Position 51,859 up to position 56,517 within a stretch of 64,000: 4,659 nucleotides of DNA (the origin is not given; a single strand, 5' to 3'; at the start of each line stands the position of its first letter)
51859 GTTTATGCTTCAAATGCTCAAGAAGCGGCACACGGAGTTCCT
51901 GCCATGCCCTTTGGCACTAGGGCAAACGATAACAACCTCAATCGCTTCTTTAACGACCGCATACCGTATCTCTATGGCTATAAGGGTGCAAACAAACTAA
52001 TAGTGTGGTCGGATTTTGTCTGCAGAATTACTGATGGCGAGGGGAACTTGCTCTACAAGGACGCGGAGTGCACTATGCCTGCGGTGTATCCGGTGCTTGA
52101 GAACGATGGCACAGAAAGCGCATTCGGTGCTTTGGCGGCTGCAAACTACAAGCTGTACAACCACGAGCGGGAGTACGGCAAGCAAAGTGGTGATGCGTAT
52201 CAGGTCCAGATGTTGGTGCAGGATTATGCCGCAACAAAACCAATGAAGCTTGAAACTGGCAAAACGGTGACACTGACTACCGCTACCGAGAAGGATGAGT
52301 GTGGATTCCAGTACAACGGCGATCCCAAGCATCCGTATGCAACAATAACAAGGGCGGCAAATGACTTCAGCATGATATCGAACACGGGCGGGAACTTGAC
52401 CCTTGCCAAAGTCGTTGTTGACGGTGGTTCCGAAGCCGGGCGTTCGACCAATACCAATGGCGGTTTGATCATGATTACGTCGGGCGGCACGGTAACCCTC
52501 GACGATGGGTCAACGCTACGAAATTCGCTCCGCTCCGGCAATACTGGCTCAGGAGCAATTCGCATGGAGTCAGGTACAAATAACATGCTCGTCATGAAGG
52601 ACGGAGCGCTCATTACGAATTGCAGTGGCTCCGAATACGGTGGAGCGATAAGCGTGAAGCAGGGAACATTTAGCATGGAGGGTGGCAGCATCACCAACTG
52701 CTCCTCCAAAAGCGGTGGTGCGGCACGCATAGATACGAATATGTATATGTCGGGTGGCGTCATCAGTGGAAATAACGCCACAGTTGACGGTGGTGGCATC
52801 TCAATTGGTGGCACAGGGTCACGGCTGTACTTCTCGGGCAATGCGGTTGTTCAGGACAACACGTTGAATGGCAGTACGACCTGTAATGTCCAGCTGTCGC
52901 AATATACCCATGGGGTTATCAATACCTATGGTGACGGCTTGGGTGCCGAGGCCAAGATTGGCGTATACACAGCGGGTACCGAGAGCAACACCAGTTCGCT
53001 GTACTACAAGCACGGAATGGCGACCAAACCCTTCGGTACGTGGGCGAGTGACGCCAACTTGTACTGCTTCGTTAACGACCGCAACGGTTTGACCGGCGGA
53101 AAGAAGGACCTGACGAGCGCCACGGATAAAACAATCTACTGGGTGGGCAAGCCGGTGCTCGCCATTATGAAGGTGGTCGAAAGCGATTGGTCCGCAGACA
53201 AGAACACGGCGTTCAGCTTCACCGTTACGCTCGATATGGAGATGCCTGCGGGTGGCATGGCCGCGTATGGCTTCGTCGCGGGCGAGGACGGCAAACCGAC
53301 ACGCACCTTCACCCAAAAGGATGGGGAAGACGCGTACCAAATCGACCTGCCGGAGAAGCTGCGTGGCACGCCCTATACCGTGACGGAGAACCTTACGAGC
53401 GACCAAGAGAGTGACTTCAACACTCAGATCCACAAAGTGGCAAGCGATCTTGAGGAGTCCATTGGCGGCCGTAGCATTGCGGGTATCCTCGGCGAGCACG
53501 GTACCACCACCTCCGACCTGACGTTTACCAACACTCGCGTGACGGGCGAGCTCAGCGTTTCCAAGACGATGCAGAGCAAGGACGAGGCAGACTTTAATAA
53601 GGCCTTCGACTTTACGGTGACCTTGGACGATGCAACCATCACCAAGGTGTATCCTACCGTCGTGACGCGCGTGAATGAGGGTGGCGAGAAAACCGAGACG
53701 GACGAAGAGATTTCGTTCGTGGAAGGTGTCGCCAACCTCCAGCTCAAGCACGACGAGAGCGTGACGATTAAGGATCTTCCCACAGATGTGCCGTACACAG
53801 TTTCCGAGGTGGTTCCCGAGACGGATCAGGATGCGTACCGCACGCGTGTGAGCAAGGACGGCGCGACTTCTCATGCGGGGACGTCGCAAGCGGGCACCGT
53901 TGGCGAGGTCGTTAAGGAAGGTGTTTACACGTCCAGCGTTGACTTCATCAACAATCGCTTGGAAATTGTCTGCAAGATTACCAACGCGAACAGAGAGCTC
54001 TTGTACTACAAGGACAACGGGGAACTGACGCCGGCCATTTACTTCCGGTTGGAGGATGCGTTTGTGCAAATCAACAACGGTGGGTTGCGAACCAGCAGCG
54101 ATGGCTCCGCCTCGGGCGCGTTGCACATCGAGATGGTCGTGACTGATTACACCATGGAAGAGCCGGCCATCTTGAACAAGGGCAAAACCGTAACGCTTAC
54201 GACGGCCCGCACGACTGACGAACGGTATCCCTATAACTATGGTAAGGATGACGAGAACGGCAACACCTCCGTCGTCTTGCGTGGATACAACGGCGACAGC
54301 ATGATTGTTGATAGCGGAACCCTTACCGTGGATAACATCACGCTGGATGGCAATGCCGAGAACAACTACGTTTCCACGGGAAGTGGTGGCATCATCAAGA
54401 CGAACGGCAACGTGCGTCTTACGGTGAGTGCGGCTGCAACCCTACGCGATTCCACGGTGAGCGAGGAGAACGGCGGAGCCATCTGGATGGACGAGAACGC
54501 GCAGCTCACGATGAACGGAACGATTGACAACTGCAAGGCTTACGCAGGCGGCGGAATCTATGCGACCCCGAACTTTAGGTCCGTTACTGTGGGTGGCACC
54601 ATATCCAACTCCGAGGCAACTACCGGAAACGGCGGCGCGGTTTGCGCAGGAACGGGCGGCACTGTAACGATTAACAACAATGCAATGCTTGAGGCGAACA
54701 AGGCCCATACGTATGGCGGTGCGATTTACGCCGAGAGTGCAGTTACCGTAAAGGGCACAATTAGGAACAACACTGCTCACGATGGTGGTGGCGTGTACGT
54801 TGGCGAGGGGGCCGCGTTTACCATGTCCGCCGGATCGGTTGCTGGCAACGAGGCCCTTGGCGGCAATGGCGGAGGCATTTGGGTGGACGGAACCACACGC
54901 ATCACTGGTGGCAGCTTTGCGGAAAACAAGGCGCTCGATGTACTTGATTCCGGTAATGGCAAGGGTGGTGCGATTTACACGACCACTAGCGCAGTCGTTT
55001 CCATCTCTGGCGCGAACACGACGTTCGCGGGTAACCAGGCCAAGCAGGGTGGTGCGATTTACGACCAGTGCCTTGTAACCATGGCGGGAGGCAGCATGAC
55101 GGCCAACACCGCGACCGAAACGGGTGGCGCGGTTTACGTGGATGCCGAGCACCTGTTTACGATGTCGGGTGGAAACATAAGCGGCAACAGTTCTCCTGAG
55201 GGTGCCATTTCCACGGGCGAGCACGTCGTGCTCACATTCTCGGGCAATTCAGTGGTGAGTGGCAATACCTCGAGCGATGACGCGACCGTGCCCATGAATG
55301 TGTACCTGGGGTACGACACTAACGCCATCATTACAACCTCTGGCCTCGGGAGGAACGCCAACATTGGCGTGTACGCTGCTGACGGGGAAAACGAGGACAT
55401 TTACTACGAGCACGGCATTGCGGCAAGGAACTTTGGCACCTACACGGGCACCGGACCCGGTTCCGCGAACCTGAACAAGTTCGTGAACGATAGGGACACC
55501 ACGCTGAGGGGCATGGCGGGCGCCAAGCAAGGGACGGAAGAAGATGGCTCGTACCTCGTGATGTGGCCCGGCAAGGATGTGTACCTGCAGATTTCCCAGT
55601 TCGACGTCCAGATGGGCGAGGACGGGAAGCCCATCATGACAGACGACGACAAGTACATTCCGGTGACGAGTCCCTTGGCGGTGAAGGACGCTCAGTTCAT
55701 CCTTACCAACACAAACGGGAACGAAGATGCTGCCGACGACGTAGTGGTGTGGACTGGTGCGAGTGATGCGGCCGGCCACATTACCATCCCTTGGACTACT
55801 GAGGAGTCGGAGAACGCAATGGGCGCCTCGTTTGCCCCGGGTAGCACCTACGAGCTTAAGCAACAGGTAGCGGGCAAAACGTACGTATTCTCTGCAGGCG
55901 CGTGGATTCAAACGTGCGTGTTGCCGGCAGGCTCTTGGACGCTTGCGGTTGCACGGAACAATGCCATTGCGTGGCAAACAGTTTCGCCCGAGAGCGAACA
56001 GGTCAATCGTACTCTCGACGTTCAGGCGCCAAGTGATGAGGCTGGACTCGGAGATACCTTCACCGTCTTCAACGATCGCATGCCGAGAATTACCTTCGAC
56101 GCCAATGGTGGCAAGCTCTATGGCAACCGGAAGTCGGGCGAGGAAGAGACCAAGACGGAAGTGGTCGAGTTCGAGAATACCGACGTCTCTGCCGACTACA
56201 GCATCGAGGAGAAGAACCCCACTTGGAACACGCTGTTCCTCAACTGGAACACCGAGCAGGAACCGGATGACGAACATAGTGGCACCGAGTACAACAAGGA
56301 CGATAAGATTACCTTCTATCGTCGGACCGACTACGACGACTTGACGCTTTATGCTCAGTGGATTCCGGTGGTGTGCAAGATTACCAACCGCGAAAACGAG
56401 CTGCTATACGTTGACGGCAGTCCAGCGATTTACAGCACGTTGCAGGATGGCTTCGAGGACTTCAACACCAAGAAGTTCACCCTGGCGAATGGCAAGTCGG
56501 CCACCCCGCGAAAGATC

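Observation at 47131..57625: Five-fold iteration of a capped beta-helix super-module with conserved N- and C-cap signatures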

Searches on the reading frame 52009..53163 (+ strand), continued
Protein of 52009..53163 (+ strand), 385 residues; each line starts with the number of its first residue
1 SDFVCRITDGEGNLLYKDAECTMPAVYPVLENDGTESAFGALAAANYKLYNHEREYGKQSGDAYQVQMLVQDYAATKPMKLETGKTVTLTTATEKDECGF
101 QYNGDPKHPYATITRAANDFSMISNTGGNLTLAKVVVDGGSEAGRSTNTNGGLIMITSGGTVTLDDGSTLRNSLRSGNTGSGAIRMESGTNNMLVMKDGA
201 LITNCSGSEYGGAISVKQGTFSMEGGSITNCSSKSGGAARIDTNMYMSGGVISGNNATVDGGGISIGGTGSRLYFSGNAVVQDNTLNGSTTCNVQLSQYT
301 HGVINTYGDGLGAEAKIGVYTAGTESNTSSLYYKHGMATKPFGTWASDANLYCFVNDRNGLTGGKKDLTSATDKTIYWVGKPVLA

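Call 69: find_encoding_contigs(protein=P0014, flank=8000, max_places=1)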
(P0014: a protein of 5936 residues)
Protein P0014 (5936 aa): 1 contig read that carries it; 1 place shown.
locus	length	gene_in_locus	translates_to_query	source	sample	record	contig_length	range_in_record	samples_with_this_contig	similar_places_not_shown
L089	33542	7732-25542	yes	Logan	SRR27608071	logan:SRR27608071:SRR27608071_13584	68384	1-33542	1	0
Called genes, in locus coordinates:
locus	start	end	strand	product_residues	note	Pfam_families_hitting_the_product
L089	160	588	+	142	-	PF00717:Peptidase_S24 (weak), PF10502:Peptidase_S26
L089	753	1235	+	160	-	-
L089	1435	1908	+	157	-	-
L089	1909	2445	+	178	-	PF13240:Zn_Ribbon_1 (weak)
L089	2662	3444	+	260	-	-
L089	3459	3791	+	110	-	-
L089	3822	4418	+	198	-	-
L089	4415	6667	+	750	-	PF07963:N_methyl (weak)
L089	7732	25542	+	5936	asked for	PF05738:Cna_B (faint), PF17802:SpaA (faint), PF18676:MBG_2, PF24547:DUF7601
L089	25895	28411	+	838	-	PF03793:PASTA (faint), PF05257:CHAP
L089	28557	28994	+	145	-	-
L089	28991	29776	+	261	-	PF06750:A24_N_bact, PF01478:Peptidase_A24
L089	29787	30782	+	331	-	PF11104:PilM_2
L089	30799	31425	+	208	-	-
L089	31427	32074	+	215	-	-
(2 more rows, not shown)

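Call 72: search_solved_structures(query=A3, max_evalue=1)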
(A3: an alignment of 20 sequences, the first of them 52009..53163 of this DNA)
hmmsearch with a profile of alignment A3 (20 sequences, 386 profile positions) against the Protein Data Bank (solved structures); distinct sequences matched with E-value up to 1: 1.
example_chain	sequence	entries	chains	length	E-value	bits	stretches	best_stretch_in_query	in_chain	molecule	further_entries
6nb5_H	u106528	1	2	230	0.21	13.8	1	184-257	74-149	LCA60 antigen-binding (Fab) fragment, heavy chain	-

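Call 74: fold_search(model_id=the predicted structure, library=viral)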
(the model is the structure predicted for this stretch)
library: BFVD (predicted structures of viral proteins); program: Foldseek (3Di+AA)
matches with E <= 10: 494; with E <= 0.001: 0
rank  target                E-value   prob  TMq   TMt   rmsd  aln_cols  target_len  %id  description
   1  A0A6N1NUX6            8.5e-03  0.98  0.37  0.27   8.9       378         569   17  Right handed beta helix domain-containing protein [Tupanvirus deep ocean]
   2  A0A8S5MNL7            2.5e-02  0.98  0.37  0.25  13.2       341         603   15  S-layer homology domain [Siphoviridae sp. ctZZK17]
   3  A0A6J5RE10            4.4e-02  0.84  0.30  0.30   9.8       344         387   10  Pectate lyase superfamily protein [uncultured Caudovirales phage]
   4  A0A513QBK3            4.4e-02  0.14  0.19  0.10  13.8       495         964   11  Uncharacterized protein [Shigella phage MK-13]
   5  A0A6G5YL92            6.5e-02  0.30  0.26  0.16  14.2       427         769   12  (no name in the UniProt tables at hand)
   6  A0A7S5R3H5            6.5e-02  0.15  0.21  0.14  16.7       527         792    8  Carboxypeptidase regulatory domain-containing protein [Rhizobium phage RHph_N38]
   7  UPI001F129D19         6.8e-02  0.30  0.25  0.17  13.5       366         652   14  (no name look-up for this kind of identifier)
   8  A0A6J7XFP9            1.1e-01  0.15  0.20  0.16  14.6       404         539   11  Pectate lyase superfamily protein [uncultured Caudovirales phage]
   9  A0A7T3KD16            1.2e-01  0.47  0.24  0.22  10.9       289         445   12  Receptor binding protein 1 [Campylobacter phage F336]
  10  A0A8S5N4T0            1.2e-01  0.33  0.25  0.20  12.3       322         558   13  Right handed beta helix domain-containing protein [Myoviridae sp. ctTOm1]
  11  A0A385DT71            1.2e-01  0.69  0.34  0.21  10.7       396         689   12  Tailspike protein/preneck appendage [Bacteroides phage crAss001]
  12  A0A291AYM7            1.3e-01  0.41  0.28  0.16  13.7       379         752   10  Putative structural protein [Shigella phage Sd1]
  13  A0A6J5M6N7            1.4e-01  0.57  0.26  0.17  12.1       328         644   13  Pectate lyase superfamily protein [uncultured Caudovirales phage]
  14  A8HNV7                1.7e-01  0.75  0.33  0.24   7.7       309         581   12  (no name in the UniProt tables at hand)
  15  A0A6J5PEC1            1.8e-01  0.47  0.28  0.25  12.0       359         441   13  Uncharacterized protein [uncultured Caudovirales phage]
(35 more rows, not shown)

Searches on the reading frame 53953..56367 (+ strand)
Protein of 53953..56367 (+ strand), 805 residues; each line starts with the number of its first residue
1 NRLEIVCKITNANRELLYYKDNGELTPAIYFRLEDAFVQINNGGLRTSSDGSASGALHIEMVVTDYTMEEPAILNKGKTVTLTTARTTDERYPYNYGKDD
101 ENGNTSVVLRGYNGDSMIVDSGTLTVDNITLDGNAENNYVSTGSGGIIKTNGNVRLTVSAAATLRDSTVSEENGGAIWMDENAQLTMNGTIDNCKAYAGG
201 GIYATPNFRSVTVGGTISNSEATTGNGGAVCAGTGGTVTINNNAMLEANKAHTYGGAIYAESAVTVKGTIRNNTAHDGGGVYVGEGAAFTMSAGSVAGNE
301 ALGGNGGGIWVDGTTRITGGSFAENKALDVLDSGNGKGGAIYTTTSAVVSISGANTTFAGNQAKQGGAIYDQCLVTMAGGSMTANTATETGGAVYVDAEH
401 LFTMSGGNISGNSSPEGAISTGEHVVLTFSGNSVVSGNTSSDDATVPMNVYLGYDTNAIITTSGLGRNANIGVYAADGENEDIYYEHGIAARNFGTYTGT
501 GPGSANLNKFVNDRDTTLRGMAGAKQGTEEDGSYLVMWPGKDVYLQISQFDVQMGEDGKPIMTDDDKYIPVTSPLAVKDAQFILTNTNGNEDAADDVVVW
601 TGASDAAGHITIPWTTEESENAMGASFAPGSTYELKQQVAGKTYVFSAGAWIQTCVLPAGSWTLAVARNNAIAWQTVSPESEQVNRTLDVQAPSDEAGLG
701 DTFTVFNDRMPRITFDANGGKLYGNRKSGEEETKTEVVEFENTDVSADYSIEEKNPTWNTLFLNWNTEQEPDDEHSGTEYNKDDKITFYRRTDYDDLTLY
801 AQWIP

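Call 5: search_protein_families(library=pfam, proteins=[window:53953-56367:+], max_evalue=0.01)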
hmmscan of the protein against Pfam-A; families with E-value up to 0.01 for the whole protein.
window:53953-56367:+ (805 aa): 1 family
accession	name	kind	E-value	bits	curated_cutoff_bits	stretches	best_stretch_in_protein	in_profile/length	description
PF02415.23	Chlam_PMP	-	7.5e-07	29.2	20.6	0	355-370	1-17/19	Chlamydia polymorphic membrane protein (Chlamydia_PMP) repeat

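Call 6: search_protein_families(library=ncbifam, proteins=[window:53953-56367:+], max_evalue=0.01)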
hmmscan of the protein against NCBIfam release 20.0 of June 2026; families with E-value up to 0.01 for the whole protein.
window:53953-56367:+ (805 aa): 1 family
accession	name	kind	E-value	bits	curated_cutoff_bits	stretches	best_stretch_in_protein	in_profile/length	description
TIGR01376.1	POMP_repeat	repeat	1.9e-08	33.7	15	1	354-370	3-20/28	polymorphic outer membrane protein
